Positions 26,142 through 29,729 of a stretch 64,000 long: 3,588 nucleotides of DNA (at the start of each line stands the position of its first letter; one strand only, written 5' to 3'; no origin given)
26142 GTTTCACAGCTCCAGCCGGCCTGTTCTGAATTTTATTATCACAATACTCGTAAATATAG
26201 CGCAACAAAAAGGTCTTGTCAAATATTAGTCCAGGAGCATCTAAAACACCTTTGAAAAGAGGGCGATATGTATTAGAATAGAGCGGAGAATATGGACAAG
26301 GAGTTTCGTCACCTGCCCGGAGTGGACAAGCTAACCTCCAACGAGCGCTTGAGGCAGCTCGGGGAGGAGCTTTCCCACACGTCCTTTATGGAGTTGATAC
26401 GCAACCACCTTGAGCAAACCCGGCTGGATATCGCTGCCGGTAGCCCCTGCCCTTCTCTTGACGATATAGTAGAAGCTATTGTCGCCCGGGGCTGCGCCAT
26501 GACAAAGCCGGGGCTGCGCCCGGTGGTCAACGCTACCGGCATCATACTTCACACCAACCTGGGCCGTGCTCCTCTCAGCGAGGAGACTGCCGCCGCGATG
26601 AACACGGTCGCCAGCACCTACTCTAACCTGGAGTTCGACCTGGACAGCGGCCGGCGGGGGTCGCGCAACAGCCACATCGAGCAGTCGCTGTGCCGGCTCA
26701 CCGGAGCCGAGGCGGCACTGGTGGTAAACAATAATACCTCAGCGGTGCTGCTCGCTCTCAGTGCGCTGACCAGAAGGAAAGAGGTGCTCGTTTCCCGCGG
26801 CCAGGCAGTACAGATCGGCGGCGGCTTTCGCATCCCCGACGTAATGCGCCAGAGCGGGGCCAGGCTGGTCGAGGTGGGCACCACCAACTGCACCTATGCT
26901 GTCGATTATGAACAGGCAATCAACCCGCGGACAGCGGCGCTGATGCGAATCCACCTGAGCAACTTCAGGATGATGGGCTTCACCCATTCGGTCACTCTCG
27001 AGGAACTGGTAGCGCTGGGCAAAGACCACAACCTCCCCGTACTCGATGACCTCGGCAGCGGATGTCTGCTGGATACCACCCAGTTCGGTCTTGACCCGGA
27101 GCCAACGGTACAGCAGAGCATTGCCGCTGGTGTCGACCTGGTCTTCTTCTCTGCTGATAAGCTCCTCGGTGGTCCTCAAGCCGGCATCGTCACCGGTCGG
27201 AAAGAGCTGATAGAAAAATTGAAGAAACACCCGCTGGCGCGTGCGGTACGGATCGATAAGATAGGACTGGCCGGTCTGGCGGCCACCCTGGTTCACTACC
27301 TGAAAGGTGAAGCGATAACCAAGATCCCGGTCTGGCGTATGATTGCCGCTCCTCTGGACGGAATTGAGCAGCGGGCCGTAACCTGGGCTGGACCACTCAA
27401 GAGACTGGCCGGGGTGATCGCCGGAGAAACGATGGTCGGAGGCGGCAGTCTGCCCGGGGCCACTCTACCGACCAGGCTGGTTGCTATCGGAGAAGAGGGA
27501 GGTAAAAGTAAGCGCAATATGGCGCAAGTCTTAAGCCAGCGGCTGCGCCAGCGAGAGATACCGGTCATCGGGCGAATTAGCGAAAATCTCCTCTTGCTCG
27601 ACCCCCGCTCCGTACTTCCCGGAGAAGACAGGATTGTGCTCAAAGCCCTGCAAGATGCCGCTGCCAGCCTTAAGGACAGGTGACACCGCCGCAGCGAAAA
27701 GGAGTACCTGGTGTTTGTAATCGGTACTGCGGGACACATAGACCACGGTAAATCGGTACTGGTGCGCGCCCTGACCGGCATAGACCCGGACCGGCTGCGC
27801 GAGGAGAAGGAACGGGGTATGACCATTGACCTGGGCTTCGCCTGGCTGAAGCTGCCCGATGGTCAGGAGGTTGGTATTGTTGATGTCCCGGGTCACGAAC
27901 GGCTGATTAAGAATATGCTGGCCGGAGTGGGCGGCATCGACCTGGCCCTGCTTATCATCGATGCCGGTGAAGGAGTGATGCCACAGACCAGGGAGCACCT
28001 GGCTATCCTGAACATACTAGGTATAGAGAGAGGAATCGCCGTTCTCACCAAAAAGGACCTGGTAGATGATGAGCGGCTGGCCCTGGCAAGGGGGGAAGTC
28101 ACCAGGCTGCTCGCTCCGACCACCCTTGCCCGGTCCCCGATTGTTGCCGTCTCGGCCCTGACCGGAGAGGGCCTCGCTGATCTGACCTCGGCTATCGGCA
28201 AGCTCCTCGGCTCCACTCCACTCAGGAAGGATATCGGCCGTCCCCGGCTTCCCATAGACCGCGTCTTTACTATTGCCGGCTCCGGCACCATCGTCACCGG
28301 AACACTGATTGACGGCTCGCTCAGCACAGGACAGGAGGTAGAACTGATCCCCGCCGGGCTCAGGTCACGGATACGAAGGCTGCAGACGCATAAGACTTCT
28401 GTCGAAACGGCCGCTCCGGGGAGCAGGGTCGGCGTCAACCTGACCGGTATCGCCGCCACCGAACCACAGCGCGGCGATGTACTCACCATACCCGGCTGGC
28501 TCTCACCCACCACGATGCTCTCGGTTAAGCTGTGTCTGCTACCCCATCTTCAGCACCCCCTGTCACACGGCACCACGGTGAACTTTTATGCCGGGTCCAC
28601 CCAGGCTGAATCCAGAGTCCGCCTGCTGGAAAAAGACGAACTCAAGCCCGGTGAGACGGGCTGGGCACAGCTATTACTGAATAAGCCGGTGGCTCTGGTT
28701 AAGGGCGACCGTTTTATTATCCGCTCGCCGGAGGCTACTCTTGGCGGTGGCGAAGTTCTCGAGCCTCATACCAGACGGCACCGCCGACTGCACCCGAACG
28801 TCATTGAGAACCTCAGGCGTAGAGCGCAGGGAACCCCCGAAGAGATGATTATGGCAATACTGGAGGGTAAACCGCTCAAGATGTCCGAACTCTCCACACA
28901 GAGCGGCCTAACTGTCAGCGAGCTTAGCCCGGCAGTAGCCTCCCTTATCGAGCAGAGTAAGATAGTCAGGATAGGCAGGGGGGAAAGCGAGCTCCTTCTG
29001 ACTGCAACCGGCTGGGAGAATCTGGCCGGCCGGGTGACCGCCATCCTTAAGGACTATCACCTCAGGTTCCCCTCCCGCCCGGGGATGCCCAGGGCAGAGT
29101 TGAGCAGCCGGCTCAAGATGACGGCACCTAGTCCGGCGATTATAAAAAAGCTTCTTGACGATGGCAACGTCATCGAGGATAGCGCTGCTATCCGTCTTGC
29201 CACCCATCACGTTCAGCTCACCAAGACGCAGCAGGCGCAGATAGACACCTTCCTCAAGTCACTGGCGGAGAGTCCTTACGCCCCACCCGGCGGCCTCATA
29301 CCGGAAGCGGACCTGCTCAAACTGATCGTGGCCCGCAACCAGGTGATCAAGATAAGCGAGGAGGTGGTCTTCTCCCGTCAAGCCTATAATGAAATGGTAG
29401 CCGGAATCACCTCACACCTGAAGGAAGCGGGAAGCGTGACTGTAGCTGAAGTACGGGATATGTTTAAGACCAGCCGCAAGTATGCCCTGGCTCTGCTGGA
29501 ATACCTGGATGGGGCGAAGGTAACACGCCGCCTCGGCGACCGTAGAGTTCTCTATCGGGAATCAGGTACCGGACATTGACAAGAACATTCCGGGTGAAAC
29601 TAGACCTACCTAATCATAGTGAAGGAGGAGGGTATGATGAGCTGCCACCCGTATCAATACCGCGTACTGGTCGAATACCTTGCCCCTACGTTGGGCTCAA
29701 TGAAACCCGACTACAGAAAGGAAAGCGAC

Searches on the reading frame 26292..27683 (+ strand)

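Call 9: search_protein_families(library=pfam, proteins=[window:26292-27683:+], max_evalue=0.00001)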
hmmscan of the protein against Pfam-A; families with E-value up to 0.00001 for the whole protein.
window:26292-27683:+ (463 aa): 5 families
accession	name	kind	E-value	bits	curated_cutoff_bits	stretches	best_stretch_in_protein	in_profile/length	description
PF03841.19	SelA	-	1.1e-139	466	22.8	1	78-441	1-366/367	L-seryl-tRNA selenium transferase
PF01041.23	DegT_DnrJ_EryC1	-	1.2e-09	38.3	19.8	1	121-254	21-146/360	DegT/DnrJ/EryC1/StrS aminotransferase family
PF01053.26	Cys_Met_Meta_PP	-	2.6e-06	26.7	27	1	94-301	21-212/381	Cys/Met metabolism PLP-dependent enzyme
PF12390.13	Se-cys_synth_N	-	2.7e-06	27.8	22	1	5-44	1-40/40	Selenocysteine synthase N terminal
PF01212.27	Beta_elim_lyase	-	6.5e-06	26.1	27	0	125-329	33-238/288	Beta-eliminating lyase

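Call 10: search_protein_families(library=ncbifam, proteins=[window:26292-27683:+], max_evalue=0.00001)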
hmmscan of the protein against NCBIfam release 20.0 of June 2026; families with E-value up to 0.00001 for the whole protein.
window:26292-27683:+ (463 aa): 8 families
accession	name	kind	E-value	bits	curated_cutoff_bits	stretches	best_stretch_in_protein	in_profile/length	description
TIGR00474.1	selA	equivalog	3.8e-166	553.5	267.9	1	5-454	1-454/455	L-seryl-tRNA(Sec) selenium transferase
TIGR01437.1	selA_rel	subfamily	4.9e-26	91.5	385.3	1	72-339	4-260/363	DgaE family pyridoxal phosphate-dependent ammonia lyase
NF047797.1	glminPNH3LysDgaE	equivalog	1.7e-23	83.2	600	1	73-356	7-279/367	D-glucosaminate-6-phosphate ammonia lyase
TIGR03576.1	pyridox_MJ0158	hypoth_equivalog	2e-09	37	304.45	1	140-333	72-247/346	TIGR03576 family pyridoxal phosphate-dependent enzyme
TIGR03588.1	PseC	equivalog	5.3e-06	25.6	423.5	1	123-253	29-155/380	UDP-4-amino-4,6-dideoxy-N-acetyl-beta-L-altrosamine transaminase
NF006095.0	PRK08247.1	equivalog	6.2e-06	25.2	585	1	127-312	56-224/369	methionine biosynthesis PLP-dependent protein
NF004627.0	PRK05968.1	subfamily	7.4e-06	25.1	508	0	271-313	189-234/389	hypothetical protein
NF011936.0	PRK15407.1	equivalog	9.4e-06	24.6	423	0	103-253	47-194/440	lipopolysaccharide biosynthesis protein RfbH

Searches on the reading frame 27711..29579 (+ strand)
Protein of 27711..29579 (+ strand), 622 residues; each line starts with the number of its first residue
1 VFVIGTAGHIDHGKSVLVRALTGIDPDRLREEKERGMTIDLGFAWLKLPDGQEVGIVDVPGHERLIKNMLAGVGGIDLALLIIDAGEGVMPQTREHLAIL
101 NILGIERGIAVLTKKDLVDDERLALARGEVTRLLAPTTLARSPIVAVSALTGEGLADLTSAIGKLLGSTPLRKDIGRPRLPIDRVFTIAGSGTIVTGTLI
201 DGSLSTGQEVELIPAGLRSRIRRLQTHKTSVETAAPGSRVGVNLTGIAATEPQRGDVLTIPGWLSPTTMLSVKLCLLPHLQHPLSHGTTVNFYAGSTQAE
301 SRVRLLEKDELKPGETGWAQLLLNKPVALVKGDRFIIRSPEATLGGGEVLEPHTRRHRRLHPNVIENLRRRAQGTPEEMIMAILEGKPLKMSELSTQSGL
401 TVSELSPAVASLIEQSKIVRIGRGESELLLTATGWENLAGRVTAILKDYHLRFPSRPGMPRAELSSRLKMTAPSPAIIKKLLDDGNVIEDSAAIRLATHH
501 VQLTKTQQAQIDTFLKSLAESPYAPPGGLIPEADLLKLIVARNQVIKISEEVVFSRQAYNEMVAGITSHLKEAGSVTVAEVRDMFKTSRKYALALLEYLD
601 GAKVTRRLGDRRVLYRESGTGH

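Call 9: search_protein_families(library=pfam, proteins=[window:27711-29579:+], max_evalue=0.00001)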
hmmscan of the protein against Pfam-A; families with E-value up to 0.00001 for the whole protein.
window:27711-29579:+ (622 aa): 6 families
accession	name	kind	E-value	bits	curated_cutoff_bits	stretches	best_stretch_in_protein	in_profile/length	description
PF00009.33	GTP_EFTU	-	5.3e-30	104.8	26.5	1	3-165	5-185/188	Elongation factor Tu GTP binding domain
PF09107.17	SelB-wing_3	-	5e-20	71.2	23.2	1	569-614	2-47/47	Elongation factor SelB, winged helix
PF25461.1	Beta-barrel_SelB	-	6e-15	55.7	27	1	277-354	7-78/80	Selenocysteine-specific elongation factor, beta-barrel domain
PF03144.31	GTP_EFTU_D2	-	3.4e-12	47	30.3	1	192-259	1-73/73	Elongation factor Tu domain 2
PF09106.17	SelB-wing_2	-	7.9e-09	35.9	22.3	1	444-496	2-57/57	Elongation factor SelB, winged helix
PF01926.29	MMR_HSR1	-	1.3e-06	28.9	21.9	1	4-100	2-100/113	50S ribosome-binding GTPase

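Call 10: search_protein_families(library=ncbifam, proteins=[window:27711-29579:+], max_evalue=0.00001)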
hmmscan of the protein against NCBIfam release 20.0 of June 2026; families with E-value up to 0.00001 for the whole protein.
window:27711-29579:+ (622 aa): 22 families
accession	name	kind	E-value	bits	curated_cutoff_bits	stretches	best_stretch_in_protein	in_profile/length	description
TIGR00475.1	selB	equivalog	5e-108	362.3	242.25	1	3-614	2-579/581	selenocysteine-specific translation elongation factor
NF000766.0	PRK00049.1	subfamily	2.1e-45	155.2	449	1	4-350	15-392/396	elongation factor Tu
NF009373.0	PRK12736.1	subfamily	8.1e-45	153.2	452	1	4-351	15-391/394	elongation factor Tu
NF008969.0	PRK12317.1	subfamily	9e-45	153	502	1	27-338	61-383/426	elongation factor 1-alpha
TIGR00485.1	EF-Tu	equivalog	1.3e-43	149.2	522.4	1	4-349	15-389/394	elongation factor Tu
NF009372.0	PRK12735.1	subfamily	2.2e-43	148.6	479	1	4-349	15-391/396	elongation factor Tu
NF003077.0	PRK04000.1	equivalog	1.9e-41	142.6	315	2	53-266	86-322/412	translation initiation factor IF-2 subunit gamma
TIGR03680.1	eif2g_arch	equivalog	1.9e-40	139.4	514.5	2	53-242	82-291/407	translation initiation factor IF-2 subunit gamma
TIGR00483.1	EF-1_alpha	equivalog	1.1e-37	129.5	540.1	1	27-313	61-364/427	translation elongation factor EF-1 subunit alpha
TIGR02034.1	CysN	subfamily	1e-30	107.1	336.1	1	27-307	56-344/406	sulfate adenylyltransferase, large subunit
NF003478.0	PRK05124.1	equivalog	7.5e-28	97.3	590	1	27-312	83-377/475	sulfate adenylyltransferase subunit CysN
NF004035.0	PRK05506.1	subfamily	1.5e-27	96.1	715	1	27-261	80-323/632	bifunctional sulfate adenylyltransferase subunit 1/adenylylsulfate kinase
TIGR00487.1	IF-2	equivalog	2.2e-12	46.5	424.4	1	3-259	89-339/587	translation initiation factor IF-2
TIGR01393.1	lepA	equivalog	2.1e-10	39.6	533.9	1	9-259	11-274/595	translation elongation factor 4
NF000120.3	47473_otr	exception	7.1e-10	38.1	900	0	28-104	44-119/608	tetracycline resistance ribosomal protection protein Otr(A)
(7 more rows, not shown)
